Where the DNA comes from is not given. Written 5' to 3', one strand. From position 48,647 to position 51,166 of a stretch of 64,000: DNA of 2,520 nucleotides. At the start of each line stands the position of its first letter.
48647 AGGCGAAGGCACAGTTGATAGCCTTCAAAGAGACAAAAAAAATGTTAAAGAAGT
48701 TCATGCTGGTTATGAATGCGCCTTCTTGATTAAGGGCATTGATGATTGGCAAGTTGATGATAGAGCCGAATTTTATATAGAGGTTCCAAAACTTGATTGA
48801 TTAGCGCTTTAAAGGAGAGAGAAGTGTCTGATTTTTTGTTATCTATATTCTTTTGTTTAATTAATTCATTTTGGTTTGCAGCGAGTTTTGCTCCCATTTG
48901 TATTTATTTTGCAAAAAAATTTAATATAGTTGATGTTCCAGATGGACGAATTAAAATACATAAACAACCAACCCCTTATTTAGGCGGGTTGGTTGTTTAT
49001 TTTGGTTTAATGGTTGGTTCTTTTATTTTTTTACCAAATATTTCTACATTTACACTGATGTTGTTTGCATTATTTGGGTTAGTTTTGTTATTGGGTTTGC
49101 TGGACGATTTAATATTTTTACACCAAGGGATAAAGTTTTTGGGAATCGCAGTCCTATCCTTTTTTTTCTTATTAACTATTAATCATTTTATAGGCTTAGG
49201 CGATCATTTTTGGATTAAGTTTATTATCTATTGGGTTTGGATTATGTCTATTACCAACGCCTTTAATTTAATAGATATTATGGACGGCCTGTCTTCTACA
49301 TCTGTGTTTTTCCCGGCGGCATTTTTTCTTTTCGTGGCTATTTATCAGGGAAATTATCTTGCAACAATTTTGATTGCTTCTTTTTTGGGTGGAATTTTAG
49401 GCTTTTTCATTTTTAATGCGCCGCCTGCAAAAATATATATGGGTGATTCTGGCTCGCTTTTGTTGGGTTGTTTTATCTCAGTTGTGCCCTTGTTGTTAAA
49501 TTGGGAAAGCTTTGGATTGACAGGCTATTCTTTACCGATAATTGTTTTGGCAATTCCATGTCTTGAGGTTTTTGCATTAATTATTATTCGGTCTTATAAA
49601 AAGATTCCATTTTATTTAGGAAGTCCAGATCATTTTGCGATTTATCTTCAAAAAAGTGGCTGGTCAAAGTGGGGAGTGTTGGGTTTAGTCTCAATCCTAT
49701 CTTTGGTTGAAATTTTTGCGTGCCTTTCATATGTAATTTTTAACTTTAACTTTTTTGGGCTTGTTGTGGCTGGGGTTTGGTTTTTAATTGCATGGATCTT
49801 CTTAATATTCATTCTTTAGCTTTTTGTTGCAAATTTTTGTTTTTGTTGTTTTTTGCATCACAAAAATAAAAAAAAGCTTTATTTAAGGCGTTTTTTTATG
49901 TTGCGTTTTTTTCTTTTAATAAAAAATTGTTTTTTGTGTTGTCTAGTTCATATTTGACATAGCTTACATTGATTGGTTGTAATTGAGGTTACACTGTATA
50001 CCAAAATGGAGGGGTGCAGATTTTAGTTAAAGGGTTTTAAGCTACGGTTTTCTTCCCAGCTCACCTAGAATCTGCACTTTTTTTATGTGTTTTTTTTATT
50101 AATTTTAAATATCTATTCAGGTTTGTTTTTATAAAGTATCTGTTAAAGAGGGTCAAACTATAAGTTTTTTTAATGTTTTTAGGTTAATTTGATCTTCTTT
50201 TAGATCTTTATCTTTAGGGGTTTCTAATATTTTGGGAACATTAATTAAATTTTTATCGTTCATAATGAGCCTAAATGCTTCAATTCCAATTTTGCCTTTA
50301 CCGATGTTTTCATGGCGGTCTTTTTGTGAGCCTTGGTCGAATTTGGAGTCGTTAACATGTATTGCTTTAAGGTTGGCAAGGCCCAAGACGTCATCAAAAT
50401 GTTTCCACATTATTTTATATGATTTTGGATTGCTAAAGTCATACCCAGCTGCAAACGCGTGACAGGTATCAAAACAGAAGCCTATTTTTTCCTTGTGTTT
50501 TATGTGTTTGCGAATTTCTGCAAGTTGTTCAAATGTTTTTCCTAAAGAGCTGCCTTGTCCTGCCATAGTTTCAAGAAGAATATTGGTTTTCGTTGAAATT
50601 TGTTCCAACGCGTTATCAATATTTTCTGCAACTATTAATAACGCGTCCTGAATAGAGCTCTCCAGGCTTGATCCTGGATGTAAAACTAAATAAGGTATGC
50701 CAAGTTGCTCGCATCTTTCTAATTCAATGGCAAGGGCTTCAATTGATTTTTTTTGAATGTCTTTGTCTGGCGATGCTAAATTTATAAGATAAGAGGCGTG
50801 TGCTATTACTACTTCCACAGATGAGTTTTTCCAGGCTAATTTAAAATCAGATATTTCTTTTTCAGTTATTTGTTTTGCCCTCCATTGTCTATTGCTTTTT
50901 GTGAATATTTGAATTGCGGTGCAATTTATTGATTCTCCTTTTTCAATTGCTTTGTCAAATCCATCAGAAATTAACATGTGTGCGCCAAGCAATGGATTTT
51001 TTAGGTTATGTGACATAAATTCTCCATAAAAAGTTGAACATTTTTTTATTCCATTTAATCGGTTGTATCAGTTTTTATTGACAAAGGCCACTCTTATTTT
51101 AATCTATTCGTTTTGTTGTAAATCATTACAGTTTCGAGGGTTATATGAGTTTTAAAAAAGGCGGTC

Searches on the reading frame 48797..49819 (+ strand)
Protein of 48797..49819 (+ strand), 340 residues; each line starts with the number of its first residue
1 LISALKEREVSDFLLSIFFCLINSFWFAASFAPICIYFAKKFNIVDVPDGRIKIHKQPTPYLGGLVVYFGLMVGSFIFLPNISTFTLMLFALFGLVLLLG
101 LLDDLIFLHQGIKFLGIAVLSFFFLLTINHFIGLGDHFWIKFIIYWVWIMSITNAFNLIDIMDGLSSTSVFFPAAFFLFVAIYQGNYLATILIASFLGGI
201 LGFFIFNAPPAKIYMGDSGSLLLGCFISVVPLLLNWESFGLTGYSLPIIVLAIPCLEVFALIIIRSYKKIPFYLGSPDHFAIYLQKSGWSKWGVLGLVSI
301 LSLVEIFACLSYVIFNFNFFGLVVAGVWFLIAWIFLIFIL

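Call 80: search_protein_families(library=pfam, proteins=[window:48797-49819:+], max_evalue=0.00001)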
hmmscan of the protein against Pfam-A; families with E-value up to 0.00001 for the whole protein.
window:48797-49819:+ (340 aa): 1 family
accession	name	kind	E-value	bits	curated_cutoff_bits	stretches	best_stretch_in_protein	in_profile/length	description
PF00953.26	Glycos_transf_4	-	3.7e-26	92.5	27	1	88-233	3-158/160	Glycosyl transferase family 4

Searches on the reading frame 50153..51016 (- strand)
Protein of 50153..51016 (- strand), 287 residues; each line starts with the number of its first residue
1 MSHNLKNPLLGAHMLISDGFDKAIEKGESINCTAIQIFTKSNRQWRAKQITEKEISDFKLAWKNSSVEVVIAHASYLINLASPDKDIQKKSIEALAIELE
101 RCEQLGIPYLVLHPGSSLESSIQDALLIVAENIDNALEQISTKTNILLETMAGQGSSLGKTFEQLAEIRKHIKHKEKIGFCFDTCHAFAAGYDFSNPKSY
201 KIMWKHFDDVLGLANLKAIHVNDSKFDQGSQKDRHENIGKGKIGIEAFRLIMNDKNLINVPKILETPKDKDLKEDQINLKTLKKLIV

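Call 80: search_protein_families(library=pfam, proteins=[window:50153-51016:-], max_evalue=0.00001)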
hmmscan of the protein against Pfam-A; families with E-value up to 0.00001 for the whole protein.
window:50153-51016:- (287 aa): 2 families
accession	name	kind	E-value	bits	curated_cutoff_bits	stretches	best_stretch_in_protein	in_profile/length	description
PF01261.30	AP_endonuc_2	-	6.4e-54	183.7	31.1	1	28-274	5-241/249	Xylose isomerase-like TIM barrel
PF17285.8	PRMT5_TIM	-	1.8e-06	27.9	30.2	1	42-134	19-109/252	PRMT5 TIM barrel domain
